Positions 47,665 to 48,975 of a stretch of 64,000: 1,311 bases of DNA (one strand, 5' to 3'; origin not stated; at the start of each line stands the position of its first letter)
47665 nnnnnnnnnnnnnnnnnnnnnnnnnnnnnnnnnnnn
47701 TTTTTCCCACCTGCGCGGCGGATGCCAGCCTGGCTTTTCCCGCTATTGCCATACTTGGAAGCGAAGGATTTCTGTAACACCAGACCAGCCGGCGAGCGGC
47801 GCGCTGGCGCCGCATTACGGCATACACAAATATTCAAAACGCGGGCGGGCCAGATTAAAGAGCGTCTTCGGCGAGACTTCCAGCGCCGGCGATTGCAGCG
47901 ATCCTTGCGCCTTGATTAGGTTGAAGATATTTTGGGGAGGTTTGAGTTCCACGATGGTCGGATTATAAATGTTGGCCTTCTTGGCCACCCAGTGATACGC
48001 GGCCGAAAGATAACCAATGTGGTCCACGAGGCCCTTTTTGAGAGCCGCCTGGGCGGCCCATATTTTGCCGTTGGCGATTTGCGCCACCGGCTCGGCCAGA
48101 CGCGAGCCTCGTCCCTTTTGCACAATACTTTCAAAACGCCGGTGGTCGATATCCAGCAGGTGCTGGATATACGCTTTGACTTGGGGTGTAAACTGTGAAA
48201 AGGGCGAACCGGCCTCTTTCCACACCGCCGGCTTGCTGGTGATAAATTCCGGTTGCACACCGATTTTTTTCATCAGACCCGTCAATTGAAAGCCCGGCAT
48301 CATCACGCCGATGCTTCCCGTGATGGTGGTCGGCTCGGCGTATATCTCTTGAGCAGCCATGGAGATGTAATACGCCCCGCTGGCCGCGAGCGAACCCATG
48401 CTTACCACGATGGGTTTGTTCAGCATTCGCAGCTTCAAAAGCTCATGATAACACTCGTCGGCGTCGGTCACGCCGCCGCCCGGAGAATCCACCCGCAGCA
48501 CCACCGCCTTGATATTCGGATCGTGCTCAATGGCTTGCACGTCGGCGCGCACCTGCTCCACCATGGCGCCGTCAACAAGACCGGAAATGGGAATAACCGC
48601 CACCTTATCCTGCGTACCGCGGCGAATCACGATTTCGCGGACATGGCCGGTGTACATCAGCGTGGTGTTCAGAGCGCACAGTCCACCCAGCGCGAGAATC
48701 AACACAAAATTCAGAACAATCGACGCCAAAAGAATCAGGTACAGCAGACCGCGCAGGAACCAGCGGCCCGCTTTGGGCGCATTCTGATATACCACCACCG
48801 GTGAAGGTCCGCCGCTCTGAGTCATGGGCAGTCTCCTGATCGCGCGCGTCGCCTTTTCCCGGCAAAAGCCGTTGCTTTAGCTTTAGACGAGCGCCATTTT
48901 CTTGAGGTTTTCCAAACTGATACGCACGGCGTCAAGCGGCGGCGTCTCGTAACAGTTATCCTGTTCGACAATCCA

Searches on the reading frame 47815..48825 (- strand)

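Call 46: search_protein_families(library=pfam, proteins=[L090:5321-6121:+], max_evalue=10)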
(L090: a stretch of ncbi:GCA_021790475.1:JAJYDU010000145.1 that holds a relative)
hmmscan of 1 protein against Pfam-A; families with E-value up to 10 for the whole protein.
L090:5321-6121:+ (266 aa): 1 family
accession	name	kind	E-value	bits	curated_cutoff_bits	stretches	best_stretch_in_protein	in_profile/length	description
PF10412.15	TrwB_AAD_bind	-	0.14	11.4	20.5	1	207-248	52-94/387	Type IV secretion-system coupling protein DNA-binding domain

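Call 47: search_protein_families(library=padloc, proteins=[L090:5321-6121:+], max_evalue=0.1)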
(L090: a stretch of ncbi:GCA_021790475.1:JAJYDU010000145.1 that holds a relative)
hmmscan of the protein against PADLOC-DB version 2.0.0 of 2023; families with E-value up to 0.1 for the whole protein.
L090:5321-6121:+ (266 aa): 0 families
